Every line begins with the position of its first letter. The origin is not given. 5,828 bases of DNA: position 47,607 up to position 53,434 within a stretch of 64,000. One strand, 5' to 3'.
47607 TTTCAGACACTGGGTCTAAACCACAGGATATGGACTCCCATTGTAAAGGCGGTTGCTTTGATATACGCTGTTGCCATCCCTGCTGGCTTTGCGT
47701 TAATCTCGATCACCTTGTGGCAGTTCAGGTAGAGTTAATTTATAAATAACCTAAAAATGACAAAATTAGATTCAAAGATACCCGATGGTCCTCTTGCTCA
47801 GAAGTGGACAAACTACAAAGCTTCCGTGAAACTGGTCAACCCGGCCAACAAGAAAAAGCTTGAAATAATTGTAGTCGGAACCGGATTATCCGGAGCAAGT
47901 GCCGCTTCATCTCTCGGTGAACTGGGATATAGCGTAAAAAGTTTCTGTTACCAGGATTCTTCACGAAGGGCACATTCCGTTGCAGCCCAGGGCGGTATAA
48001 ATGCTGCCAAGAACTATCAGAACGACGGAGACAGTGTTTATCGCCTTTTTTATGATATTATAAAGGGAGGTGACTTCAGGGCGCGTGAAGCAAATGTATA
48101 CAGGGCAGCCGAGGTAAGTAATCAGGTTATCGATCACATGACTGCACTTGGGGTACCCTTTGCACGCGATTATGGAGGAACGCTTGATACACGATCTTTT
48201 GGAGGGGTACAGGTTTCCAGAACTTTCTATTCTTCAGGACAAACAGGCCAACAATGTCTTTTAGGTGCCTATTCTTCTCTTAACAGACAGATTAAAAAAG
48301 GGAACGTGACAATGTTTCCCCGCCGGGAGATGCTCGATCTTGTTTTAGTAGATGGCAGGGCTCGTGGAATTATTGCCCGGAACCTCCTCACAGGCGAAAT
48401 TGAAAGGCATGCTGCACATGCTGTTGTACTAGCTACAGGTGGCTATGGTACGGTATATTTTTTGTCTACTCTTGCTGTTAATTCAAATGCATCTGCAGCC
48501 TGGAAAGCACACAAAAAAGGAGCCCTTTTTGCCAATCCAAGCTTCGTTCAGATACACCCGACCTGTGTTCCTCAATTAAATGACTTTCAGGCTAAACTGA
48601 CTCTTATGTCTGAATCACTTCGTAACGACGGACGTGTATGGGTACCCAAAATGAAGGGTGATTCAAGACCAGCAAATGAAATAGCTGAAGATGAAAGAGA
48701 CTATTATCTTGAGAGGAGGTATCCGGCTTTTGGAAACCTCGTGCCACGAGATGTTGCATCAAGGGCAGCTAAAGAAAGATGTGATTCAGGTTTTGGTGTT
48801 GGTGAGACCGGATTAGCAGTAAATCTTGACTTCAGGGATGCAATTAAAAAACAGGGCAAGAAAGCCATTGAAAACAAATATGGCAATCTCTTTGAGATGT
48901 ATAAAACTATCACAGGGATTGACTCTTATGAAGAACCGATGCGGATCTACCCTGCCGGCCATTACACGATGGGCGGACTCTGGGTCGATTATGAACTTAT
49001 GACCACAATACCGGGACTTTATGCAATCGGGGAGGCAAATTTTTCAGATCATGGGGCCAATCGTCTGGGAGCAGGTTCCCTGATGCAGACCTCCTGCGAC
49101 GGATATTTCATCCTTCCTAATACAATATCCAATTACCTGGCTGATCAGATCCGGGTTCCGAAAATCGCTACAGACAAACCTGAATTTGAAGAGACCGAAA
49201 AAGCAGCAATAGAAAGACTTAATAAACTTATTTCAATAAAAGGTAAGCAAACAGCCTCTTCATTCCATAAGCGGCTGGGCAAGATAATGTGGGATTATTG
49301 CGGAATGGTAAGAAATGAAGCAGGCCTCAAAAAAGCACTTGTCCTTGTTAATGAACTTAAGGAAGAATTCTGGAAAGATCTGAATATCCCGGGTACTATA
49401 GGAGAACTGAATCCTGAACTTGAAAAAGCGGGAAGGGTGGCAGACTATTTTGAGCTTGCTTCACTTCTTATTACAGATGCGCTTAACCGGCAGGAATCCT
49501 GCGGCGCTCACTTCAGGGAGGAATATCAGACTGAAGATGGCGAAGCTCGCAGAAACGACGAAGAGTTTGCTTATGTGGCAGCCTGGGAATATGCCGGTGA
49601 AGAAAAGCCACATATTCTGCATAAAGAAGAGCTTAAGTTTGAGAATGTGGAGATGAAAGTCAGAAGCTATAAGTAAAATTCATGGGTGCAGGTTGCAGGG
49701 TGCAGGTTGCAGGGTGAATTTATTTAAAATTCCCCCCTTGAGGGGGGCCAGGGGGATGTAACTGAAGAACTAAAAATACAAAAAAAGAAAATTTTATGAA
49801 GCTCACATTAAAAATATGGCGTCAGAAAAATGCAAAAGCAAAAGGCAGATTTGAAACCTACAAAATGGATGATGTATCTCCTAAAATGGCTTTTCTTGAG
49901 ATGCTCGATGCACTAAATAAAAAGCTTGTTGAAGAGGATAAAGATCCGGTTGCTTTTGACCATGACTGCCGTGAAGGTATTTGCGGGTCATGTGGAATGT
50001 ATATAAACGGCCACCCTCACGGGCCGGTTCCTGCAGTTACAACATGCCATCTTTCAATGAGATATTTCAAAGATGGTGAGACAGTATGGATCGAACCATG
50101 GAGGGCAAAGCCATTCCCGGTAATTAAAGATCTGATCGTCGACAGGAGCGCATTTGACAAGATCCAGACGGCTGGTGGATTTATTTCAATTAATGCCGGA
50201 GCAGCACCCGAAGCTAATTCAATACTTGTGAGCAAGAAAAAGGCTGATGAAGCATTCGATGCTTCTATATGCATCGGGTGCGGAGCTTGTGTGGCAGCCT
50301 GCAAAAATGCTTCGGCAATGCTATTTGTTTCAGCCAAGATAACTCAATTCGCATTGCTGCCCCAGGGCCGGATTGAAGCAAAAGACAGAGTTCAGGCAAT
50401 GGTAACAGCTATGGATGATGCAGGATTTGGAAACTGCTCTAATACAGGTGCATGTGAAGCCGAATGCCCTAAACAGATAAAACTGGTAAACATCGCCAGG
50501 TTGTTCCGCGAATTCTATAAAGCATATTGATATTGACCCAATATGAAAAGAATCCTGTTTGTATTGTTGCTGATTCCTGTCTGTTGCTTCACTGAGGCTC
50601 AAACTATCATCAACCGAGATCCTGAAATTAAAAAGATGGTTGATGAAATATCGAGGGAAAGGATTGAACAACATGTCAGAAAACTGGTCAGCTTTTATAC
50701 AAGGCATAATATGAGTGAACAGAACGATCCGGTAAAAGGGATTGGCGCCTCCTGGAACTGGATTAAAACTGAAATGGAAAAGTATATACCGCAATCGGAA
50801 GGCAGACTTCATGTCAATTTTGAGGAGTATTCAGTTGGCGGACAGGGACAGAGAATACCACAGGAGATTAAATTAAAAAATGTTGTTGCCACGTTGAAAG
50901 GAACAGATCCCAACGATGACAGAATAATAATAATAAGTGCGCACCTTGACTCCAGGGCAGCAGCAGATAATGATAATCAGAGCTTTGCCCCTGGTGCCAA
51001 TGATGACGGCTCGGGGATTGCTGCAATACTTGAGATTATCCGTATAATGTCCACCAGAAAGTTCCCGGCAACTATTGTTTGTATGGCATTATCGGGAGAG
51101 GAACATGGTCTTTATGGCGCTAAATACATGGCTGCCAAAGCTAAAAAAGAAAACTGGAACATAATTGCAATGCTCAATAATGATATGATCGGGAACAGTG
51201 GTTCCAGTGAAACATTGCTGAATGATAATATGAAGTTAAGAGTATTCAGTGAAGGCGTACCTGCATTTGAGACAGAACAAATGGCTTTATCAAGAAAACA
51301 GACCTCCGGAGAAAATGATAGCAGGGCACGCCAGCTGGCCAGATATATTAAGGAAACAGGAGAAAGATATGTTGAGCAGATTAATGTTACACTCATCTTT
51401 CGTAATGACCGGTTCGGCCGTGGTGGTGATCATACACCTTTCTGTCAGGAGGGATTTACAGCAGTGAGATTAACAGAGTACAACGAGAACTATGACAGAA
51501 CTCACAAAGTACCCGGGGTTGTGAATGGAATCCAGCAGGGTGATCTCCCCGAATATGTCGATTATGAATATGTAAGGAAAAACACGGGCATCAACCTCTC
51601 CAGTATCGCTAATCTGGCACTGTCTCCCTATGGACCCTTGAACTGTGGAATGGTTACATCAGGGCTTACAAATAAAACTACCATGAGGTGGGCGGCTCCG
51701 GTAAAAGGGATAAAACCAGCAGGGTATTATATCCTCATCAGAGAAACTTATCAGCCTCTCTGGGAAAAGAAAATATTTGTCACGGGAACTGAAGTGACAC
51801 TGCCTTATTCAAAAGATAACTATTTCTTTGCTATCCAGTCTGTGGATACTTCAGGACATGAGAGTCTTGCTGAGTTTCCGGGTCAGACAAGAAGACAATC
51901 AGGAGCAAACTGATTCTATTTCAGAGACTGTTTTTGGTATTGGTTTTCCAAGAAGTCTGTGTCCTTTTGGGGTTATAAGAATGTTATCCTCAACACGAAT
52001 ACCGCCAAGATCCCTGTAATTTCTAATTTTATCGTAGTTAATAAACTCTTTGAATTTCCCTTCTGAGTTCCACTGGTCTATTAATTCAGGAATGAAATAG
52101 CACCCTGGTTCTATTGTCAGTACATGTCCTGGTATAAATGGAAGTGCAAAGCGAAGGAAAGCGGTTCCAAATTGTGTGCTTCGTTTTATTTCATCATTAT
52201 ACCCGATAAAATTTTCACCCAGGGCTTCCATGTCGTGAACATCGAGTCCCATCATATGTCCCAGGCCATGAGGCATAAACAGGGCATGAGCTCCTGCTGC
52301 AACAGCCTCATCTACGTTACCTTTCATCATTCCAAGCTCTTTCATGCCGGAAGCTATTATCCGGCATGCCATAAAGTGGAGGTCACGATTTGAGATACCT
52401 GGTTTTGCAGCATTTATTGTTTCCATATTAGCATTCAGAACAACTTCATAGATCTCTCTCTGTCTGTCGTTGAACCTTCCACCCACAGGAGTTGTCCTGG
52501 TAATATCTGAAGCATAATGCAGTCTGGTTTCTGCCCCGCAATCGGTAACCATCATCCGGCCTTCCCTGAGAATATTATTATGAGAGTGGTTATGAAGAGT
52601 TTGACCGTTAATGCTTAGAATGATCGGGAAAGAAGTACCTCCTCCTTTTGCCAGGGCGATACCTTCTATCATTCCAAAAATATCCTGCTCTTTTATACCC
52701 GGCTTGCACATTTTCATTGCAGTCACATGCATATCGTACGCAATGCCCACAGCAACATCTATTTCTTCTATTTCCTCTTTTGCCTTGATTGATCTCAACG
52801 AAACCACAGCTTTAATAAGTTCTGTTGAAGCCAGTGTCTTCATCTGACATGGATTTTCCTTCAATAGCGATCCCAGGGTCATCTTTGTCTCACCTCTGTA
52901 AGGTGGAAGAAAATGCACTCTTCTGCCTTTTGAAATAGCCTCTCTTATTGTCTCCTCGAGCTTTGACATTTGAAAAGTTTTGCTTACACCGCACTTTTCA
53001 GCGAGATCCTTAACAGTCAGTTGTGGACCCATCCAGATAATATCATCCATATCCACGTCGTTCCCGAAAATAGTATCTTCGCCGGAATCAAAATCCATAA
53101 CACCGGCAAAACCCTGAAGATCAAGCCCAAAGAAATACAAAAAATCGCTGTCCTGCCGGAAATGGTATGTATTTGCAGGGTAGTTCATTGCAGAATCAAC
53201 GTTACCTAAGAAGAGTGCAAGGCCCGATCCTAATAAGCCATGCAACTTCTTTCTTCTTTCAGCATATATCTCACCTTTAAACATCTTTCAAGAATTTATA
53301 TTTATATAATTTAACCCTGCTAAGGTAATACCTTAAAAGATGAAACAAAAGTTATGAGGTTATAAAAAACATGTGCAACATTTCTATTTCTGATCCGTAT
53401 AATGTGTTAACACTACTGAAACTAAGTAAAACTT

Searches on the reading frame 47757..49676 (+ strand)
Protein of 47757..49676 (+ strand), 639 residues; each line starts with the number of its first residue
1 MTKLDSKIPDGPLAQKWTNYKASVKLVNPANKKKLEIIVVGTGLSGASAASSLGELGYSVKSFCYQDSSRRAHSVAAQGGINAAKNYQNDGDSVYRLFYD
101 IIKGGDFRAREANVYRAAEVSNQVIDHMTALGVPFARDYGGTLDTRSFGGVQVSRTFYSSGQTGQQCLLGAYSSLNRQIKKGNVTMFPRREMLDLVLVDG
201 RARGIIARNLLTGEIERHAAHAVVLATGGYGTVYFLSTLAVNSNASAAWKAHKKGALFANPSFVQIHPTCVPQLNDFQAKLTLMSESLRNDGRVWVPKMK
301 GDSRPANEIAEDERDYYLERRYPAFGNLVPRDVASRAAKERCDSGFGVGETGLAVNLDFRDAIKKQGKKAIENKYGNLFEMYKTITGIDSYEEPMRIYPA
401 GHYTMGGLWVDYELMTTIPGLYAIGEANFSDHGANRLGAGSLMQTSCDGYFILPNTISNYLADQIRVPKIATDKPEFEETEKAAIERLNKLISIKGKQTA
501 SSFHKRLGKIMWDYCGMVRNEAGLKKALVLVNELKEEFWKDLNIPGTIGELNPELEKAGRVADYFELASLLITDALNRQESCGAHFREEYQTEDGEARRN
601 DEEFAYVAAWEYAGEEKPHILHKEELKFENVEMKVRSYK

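Call 53: search_protein_families(library=pfam, proteins=[window:47757-49676:+], max_evalue=0.00001)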
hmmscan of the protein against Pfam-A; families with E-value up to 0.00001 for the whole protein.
window:47757-49676:+ (639 aa): 2 families
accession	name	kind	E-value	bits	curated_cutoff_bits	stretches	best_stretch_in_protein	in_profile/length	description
PF00890.30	FAD_binding_2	-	4.9e-53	181.2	20.4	1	37-442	2-414/414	FAD binding domain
PF02910.25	Succ_DH_flav_C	-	8.5e-36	123.2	20.8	1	504-638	1-130/130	Fumarate reductase flavoprotein C-term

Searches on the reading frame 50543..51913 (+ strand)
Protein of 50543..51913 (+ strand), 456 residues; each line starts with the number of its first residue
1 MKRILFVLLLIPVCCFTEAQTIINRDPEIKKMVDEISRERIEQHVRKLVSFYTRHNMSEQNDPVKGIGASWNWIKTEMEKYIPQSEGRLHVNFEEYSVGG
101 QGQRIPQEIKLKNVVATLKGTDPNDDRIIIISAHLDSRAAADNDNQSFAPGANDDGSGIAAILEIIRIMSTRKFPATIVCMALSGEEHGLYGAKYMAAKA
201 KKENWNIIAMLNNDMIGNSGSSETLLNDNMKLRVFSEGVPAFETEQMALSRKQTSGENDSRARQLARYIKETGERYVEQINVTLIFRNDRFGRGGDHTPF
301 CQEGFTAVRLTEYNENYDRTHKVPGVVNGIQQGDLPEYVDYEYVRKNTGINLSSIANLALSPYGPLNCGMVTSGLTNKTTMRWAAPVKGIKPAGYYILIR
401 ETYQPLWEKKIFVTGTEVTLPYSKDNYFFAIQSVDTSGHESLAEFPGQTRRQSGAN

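Call 53: search_protein_families(library=pfam, proteins=[window:50543-51913:+], max_evalue=0.00001)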
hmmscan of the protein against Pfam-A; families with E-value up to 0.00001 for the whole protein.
window:50543-51913:+ (456 aa): 2 families
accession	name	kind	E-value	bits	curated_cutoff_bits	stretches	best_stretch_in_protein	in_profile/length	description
PF04389.22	Peptidase_M28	-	3e-31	109.1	21.3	1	113-318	1-168/193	Peptidase family M28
PF01546.33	Peptidase_M20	-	8.3e-07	29.6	24.6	1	142-241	23-113/206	Peptidase family M20/M25/M40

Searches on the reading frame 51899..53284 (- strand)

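Call 53: search_protein_families(library=pfam, proteins=[window:51899-53284:-], max_evalue=0.00001)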
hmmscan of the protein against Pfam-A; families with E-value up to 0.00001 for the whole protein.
window:51899-53284:- (461 aa): 2 families
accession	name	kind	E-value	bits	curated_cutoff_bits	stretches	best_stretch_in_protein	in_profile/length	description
PF00557.29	Peptidase_M24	-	4.2e-46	157.8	23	1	174-439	2-208/208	Metallopeptidase family M24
PF05195.22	AMP_N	-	1.3e-26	93.1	24.6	1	7-122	1-119/121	Aminopeptidase P, N-terminal domain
